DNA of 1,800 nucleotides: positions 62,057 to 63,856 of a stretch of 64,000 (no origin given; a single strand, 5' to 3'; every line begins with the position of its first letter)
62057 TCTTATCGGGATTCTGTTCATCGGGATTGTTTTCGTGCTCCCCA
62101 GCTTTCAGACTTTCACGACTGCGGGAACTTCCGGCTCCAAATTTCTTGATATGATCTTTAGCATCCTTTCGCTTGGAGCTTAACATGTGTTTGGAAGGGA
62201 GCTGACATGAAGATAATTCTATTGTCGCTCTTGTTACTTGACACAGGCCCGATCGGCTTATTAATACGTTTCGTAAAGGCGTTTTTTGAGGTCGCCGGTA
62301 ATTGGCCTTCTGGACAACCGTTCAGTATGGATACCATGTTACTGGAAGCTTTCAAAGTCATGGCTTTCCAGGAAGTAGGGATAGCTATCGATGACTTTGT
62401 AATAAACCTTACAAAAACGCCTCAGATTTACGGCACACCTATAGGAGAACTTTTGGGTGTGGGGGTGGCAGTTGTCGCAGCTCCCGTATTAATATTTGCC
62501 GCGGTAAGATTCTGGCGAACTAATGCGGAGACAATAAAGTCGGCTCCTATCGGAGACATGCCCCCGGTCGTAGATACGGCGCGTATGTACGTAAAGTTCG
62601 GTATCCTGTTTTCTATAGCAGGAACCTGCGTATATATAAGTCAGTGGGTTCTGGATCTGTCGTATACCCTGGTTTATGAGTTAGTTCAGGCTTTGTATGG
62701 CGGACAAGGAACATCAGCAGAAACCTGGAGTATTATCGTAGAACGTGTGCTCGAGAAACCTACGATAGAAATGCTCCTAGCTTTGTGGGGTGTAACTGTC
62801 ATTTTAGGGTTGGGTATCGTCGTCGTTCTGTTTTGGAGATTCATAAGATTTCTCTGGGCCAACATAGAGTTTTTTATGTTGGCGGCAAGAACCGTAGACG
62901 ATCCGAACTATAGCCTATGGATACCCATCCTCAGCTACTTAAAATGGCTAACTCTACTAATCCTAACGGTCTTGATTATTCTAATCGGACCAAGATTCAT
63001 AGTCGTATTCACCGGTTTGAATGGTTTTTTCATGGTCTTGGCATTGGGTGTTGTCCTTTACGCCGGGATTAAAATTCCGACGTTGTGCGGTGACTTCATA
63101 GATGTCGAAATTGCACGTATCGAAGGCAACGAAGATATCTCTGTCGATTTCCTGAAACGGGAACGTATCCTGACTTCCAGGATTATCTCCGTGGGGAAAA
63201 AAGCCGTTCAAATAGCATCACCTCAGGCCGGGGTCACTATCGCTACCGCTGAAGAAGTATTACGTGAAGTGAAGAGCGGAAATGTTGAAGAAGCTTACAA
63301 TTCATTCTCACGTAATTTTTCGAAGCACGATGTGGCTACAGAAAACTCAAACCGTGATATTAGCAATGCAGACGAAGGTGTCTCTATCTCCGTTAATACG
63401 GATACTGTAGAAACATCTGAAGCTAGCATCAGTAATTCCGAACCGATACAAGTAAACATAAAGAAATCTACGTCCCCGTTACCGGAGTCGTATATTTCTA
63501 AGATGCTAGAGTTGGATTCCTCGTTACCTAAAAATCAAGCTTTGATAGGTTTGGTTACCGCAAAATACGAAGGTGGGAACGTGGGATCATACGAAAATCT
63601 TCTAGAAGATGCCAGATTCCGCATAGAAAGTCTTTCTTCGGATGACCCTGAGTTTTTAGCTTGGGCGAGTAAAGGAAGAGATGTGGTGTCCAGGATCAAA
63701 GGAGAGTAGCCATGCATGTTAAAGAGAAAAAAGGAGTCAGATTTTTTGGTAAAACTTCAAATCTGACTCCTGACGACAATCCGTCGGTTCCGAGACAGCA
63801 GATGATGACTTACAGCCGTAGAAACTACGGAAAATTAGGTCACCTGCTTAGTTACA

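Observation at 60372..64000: SPFH-domain protein followed by small 2-TM and large 7-TM membrane proteins, behind an unusual 470-bp AT-rich leader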

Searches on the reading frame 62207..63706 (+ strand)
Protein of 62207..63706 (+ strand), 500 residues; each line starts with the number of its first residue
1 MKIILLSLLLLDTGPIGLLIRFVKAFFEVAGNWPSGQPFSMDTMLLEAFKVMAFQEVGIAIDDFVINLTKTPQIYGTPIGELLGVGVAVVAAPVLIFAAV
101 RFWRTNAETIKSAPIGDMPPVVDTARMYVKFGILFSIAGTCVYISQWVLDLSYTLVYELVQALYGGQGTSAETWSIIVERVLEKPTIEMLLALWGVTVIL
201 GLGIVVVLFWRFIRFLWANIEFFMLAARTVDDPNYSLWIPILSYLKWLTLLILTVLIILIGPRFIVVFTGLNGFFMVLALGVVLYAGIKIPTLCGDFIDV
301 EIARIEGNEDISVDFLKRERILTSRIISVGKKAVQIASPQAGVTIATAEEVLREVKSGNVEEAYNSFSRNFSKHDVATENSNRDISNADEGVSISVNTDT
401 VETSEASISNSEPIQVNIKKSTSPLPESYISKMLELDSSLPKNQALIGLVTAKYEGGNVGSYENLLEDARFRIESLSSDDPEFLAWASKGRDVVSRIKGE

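Call 8: search_protein_families(library=pfam, proteins=[window:62207-63706:+], max_evalue=1)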
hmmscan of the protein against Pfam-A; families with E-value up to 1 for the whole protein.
window:62207-63706:+ (500 aa): 0 families

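Call 9: search_protein_families(library=ncbifam, proteins=[window:62207-63706:+], max_evalue=1)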
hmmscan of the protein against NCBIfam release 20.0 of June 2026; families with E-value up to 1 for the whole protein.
window:62207-63706:+ (500 aa): 1 family
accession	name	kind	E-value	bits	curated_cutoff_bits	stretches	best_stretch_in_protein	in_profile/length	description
NF005260.0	PRK06763.1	subfamily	0.022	14.2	226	1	320-380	40-100/213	F0F1 ATP synthase subunit alpha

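Call 10: find_encoding_contigs(protein=window:62207-63706:+, flank=10000, max_places=6)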
Protein window:62207-63706:+ (500 aa): 23 contigs read that carry it; 3 places shown.
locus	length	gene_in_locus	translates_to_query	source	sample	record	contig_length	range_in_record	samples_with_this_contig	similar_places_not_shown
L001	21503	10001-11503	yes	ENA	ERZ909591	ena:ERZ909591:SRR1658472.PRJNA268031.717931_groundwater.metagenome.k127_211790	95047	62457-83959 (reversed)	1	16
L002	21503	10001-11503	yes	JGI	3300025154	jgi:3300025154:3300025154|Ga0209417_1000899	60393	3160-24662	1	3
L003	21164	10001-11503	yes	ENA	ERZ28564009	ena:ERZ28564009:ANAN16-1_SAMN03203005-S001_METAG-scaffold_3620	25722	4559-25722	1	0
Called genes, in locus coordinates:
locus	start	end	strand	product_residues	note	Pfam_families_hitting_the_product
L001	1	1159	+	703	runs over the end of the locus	PF23569:NBD_SMAX1, PF00004:AAA, PF17871:AAA_lid_9, PF00158:Sigma54_activat (weak), PF00004:AAA, PF07724:AAA_2, PF07728:AAA_5, PF10431:ClpB_D2-small, +10 more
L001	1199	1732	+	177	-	PF01245:Ribosomal_L19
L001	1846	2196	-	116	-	-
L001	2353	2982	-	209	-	-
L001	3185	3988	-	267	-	-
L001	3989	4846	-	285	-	-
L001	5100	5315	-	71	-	-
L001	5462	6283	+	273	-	PF00398:RrnaAD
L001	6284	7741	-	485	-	PF19293:CdaA_N, PF02457:DAC, PF07949:YbbR (weak)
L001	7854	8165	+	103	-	-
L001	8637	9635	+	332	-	PF01145:Band_7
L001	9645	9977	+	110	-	-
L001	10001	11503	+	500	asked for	-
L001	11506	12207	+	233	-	-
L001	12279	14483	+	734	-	-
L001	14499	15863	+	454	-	PF13406:SLT_2, PF01551:Peptidase_M23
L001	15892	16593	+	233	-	-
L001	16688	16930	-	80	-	-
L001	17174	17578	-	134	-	-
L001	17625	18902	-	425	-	PF00152:tRNA-synt_2 (faint), PF13393:tRNA-synt_His, PF00587:tRNA-synt_2b, PF03129:HGTP_anticodon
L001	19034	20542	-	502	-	PF02310:B12-binding, PF04055:Radical_SAM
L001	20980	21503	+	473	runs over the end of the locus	PF00496:SBP_bac_5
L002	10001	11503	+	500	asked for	-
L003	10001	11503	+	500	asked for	-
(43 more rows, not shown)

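Call 13: search_protein_families(library=pfam, proteins=[L001:11506-12204:+, L001:12279-14480:+, L001:14499-15860:+, L001:15892-16590:+, L001:16691-16930:-, L001:17177-17578:-], max_evalue=1)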
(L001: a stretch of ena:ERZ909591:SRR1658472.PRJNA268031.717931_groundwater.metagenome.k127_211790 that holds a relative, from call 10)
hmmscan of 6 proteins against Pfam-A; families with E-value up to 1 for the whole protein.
L001:11506-12204:+ (233 aa): 0 families

L001:12279-14480:+ (734 aa): 0 families

L001:14499-15860:+ (454 aa): 2 families
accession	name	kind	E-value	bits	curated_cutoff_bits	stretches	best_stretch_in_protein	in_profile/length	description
PF01551.29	Peptidase_M23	-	9.7e-12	45.4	28.7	1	332-435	2-91/96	Peptidase family M23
PF13406.11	SLT_2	-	2.9e-08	33.7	24.3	1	96-189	81-171/292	Transglycosylase SLT domain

L001:15892-16590:+ (233 aa): 0 families

L001:16691-16930:- (80 aa): 3 families
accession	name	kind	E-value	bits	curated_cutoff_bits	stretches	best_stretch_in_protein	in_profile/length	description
PF12472.13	DUF3693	-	0.0044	17.1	21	1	57-71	5-19/60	Phage related protein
PF18066.6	Phage_ABA_S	-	0.099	13.8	27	1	36-77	7-47/89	Phage ABA sandwich domain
PF21178.2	Itf52_C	-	0.2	11.8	27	0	17-27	26-36/51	Intraflagellar transport protein 52, C-terminal domain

L001:17177-17578:- (134 aa): 0 families

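Call 14: search_protein_families(library=ncbifam, proteins=[L001:11506-12204:+, L001:12279-14480:+, L001:14499-15860:+, L001:15892-16590:+], max_evalue=1)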
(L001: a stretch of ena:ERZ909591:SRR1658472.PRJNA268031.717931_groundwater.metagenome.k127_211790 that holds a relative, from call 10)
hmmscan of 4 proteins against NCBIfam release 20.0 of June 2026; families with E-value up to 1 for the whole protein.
L001:11506-12204:+ (233 aa): 1 family
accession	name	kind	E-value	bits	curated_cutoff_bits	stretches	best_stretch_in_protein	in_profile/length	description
TIGR03923.1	T7SS_EccE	equivalog_domain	0.24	10.3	108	1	88-140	22-76/344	type VII secretion protein EccE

L001:12279-14480:+ (734 aa): 2 families
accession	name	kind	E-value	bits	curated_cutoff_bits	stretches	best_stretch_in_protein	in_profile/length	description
NF011484.0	PRK14894.1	equivalog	0.07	11.3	1050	1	70-164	141-235/539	glycine--tRNA ligase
NF045971.1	conju_CD1110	equivalog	0.091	11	325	0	183-331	141-283/752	VirB4-like conjugal transfer ATPase, CD1110 family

L001:14499-15860:+ (454 aa): 10 families
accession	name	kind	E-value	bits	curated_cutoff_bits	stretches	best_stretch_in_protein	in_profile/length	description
NF052530.1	Heli_ShapePgp3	exception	3.7e-09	36.1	300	1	324-436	158-256/270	peptidoglycan metallopeptidase Pgp3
TIGR02282.1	MltB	equivalog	2.5e-07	30.2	281.4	1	94-188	74-166/290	lytic murein transglycosylase B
NF008029.0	PRK10760.1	equivalog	7.6e-07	28.5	449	1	98-188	145-233/359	lytic murein transglycosylase B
NF052529.1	PG_M23_Pgp6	exception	3.1e-05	22.8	600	1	331-435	333-423/452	peptidoglycan metallopeptidase Pgp6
NF004799.0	PRK06148.1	subfamily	0.00059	17.9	1128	1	372-434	475-540/1015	hypothetical protein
NF052336.1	PdgHdaseHSB100310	equivalog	0.0023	17.4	500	1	306-438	36-148/316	peptidoglycan hydrolase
TIGR02283.1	MltB_2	subfamily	0.005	16.1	248.45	1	96-188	82-171/300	lytic murein transglycosylase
NF008644.1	PRK11637.1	equivalog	0.027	13.5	270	1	367-435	310-374/385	murein hydrolase activator EnvC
NF008652.0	PRK11649.1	equivalog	0.032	12.9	341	1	371-433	331-399/439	murein DD-endopeptidase MepM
NF053738.1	S2SprSpoIIQBc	equivalog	0.2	11.2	250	1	397-435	174-214/232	stage II sporulation protein SpoIIQ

L001:15892-16590:+ (233 aa): 0 families
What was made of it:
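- On Type IV secretion system (VirB4-based): NCBIfam conju_CD1110 gives 11 bits against a cut-off of 325 (call 14).
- No DNA-binding or nuclease gene is in the operon (calls 13, 14).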

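Call 15: search_solved_structures(query=L001:12279-14480:+, max_evalue=10, show_alignments=2)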
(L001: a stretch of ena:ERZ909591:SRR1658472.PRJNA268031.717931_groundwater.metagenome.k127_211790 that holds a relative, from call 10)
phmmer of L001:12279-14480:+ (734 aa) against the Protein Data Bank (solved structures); distinct sequences matched with E-value up to 10: 0.

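Call 16: find_homologous_proteins(query=L001:12279-14480:+, max_evalue=0.001)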
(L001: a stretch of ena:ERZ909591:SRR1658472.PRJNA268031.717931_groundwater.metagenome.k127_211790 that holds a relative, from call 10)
Query L001:12279-14480:+ (734 aa): 1 proteins with E <= 0.001 among 8000 candidates.
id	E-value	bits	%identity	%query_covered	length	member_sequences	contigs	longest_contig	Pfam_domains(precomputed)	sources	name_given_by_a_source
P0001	0.0e+0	1682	100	100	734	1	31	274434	-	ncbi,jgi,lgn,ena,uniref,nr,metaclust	ncbi:hypothetical protein A2380_00585 [candidate division WWE3 bacterium RIFOXYB1_FULL_43_24]|uniref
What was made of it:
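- NCBI names the ATPase as a hypothetical protein of candidate division WWE3 bacterium RIFOXYB1_FULL_43_24 (call 16).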

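Call 18: find_homologous_proteins(query=window:62207-63706:+, max_evalue=0.001)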
Query window:62207-63706:+ (500 aa): 1 proteins with E <= 0.001 among 8000 candidates.
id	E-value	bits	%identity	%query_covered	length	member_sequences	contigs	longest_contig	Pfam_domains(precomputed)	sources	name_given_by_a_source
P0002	4.0e-273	924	100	86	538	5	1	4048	-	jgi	-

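Call 35: search_protein_representatives(protein=P0001)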
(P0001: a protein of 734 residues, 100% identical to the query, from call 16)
Query: 734 residues. Proteins with E-value up to 0.001 (for the whole library): 16; up to 1e-10: 14; up to 1e-30: 7. The best 16 are listed.
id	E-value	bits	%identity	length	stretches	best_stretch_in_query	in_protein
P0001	0.0e+00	1682.4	100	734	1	1-734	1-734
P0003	4.5e-124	431.7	35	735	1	4-731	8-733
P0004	3.2e-51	190.9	26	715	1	33-729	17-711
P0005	6.1e-47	176.8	27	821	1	22-731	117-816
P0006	1.8e-45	172.0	28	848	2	355-733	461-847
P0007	7.8e-44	166.5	26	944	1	51-732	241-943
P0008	1.2e-33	132.9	26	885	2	370-731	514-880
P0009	7.3e-29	117.0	27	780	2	358-684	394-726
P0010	1.1e-23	99.9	26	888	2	349-721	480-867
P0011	7.7e-23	97.1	24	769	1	23-732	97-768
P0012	1.5e-20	89.5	26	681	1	247-690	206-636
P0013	2.5e-15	72.3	27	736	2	271-731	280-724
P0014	3.6e-15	71.8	53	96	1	5-100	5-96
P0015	3.1e-11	58.8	25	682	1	363-700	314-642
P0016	2.4e-09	52.5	28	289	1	440-731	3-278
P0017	3.0e-07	45.6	26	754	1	139-675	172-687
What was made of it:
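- Closest known: Patescibacteria-clade T4SS. Different: The VirB4 is so divergent that an exhaustive phmmer search of 1.84 billion representatives finds only 16 relatives and no canonical VirB4 (call 35).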

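Call 37: search_solved_structures(query=A1, max_evalue=10, show_alignments=2)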
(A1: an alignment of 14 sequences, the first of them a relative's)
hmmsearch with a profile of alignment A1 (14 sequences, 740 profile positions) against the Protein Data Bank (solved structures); distinct sequences matched with E-value up to 10: 19.
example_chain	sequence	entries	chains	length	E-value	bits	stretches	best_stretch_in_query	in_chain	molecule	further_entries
9njf_Y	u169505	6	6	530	0.0059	18.1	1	461-479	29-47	Probable ATP-binding protein YbiT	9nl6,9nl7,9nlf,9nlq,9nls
6r84_A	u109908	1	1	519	0.098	14.1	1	460-505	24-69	ABC transporter ATP-binding protein ARB1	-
1wgf_A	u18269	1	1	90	0.1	14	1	180-224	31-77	Upstream Binding Factor 1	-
5zlu_EE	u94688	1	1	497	0.11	13.9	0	453-479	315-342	Macrolide efflux protein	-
4hlu_D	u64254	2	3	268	0.12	13.8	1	460-483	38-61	Energy-coupling factor transporter ATP-binding protein EcfA | Energy-coupling factor transporter ATP-binding protein EcfA1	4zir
9nlj_U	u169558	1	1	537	0.13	13.6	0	460-479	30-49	Uup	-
2px0_A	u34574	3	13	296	0.21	13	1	460-501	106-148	Flagellar biosynthesis protein flhF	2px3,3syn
5it5_F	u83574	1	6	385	0.22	12.9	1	427-475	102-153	ATP binding motif-containing protein PilF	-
5oiu_A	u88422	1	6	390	0.23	12.9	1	427-475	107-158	Type IV pilus assembly protein PilF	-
6ejf_A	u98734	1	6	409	0.24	12.8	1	427-475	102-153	Type IV pilus assembly protein PilF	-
2ghi_A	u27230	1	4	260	0.48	11.8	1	455-479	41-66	transport protein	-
2yvu_A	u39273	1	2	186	0.67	11.3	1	461-522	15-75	Probable adenylyl-sulfate kinase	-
6f8l_G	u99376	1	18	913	0.69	11.3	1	428-475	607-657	Type IV pilus assembly protein PilF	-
2d2e_A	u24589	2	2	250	0.77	11.1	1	451-480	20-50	SufC protein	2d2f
8dze_A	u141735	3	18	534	1.2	10.4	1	457-494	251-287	BfpD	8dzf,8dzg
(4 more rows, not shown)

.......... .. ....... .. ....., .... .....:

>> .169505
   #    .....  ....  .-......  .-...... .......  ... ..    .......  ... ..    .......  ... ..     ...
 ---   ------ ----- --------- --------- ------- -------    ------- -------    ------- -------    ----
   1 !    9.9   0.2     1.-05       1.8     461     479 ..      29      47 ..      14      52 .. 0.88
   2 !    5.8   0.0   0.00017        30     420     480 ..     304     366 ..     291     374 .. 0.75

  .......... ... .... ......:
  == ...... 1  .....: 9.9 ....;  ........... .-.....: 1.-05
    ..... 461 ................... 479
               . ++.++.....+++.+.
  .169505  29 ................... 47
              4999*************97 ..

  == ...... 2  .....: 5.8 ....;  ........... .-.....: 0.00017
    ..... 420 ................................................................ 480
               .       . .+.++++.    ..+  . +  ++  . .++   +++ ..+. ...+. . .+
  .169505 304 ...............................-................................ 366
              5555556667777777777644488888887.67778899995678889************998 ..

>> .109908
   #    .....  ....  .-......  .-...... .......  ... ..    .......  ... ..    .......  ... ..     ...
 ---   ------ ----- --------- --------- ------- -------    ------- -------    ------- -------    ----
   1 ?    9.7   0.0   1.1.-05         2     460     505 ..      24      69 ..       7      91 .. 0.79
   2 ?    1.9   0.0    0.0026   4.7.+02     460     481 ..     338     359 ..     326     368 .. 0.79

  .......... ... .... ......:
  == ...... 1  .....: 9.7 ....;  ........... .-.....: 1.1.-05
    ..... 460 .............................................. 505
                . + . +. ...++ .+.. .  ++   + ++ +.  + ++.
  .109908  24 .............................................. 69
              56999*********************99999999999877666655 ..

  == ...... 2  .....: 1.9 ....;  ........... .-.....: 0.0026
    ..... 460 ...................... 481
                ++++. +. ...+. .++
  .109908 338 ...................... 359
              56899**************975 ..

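Call 38: search_protein_families(library=pfam, alignment_id=A1, max_evalue=0.1)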
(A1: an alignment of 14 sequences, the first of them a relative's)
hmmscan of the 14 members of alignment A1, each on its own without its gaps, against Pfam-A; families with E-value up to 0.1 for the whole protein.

A. member 1, P0001 (734 aa): 0 families

B. families by the number of members that match (of 14 scanned): 17 families
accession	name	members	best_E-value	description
PF25199.1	nSTAND_NTPase5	3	0.00065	Novel STAND NTPase 5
PF13401.12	AAA_22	3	0.015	AAA domain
PF13555.12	AAA_29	2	0.033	P-loop containing region of AAA domain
PF05673.19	DUF815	1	0.004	Protein of unknown function (DUF815)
PF24389.1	ORC-CDC6-like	1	0.012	ORC-CDC6-like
PF13481.12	AAA_25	1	0.021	AAA domain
PF00004.35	AAA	1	0.033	ATPase family associated with various cellular activities (AAA)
PF10412.15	TrwB_AAD_bind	1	0.043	Type IV secretion-system coupling protein DNA-binding domain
PF00767.23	Poty_coat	1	0.06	Potyvirus coat protein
PF13604.12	AAA_30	1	0.06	AAA domain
PF01580.24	FtsK_SpoIIIE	1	0.062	FtsK/SpoIIIE family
PF01637.24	ATPase_2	1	0.065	ATPase domain predominantly from Archaea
PF04978.18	MST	1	0.068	Mycothiol-S-transferase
PF01935.23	DUF87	1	0.077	Helicase HerA, central domain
PF01121.26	CoaE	1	0.086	Dephospho-CoA kinase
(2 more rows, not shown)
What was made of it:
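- Closest known: Patescibacteria-clade T4SS. Different: Pfam and NCBIfam VirB4 models miss it (calls 13, 14, 38).
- NCBIfam conju_CD1110 gives 11 bits against a cut-off of 325 (calls 13, 14, 38).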

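Call 40: find_encoding_contigs(protein=P0003, flank=10000, max_places=3)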
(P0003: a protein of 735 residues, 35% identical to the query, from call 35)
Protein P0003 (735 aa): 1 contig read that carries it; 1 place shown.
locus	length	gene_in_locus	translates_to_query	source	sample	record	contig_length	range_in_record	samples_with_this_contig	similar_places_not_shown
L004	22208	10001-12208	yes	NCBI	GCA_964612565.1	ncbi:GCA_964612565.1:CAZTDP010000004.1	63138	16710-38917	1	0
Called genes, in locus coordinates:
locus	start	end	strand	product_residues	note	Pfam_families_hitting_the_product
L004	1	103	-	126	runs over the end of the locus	-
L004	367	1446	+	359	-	PF13354:Beta-lactamase2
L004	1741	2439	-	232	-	PF01479:S4, PF00849:PseudoU_synth_2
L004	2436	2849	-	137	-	PF03073:TspO_MBR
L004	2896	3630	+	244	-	-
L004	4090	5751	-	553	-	PF09972:DUF2207, PF20990:DUF2207_C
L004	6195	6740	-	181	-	PF04307:YdjM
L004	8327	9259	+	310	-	-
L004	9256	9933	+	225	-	-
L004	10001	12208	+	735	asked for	-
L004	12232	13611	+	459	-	PF13406:SLT_2 (weak), PF01551:Peptidase_M23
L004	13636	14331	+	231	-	-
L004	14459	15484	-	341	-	-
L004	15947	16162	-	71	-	-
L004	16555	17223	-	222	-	-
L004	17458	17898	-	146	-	-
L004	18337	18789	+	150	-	-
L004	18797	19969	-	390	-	PF12704:MacB_PCD, PF02687:FtsX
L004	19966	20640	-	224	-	PF00005:ABC_tran, PF13304:AAA_21 (faint)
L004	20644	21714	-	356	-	PF00364:Biotin_lipoyl (faint), PF25917:BSH_RND, PF25973:BSH_CzcB, PF25984:BSH_YknX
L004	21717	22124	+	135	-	PF01219:DAGK_prokar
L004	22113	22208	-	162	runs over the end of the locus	PF01569:PAP2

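Call 42: find_encoding_contigs(protein=P0004, flank=10000, max_places=2)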
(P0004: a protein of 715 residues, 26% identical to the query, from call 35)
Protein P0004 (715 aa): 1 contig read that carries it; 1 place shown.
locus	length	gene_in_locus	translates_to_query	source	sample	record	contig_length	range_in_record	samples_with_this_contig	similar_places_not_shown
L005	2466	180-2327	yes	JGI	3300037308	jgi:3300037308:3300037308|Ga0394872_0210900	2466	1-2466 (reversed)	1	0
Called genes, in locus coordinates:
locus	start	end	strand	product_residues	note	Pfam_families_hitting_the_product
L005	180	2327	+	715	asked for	-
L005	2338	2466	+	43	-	?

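Call 43: find_encoding_contigs(protein=P0005, flank=10000, max_places=2)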
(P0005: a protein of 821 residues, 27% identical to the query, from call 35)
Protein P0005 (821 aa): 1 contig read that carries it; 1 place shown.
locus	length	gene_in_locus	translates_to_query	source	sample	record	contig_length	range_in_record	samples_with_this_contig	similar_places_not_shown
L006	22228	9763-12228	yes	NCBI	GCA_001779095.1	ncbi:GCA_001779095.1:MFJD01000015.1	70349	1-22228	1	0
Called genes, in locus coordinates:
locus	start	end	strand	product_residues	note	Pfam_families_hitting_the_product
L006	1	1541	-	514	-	PF03717:PBP_dimer, PF00905:Transpeptidase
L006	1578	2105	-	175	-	-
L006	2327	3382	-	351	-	PF06723:MreB_Mbl, PF00022:Actin (faint), PF00012:HSP70, PF14450:FtsA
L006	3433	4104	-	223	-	-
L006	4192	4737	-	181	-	-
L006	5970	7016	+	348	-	PF01145:Band_7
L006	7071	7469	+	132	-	-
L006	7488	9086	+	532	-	-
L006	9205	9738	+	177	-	-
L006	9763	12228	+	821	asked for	-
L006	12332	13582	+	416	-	PF01551:Peptidase_M23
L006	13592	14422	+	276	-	-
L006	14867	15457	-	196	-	-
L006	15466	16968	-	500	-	PF13529:Peptidase_C39_2 (weak)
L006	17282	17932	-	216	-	-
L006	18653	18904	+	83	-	-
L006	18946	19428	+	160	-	-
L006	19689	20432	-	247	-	-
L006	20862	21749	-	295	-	-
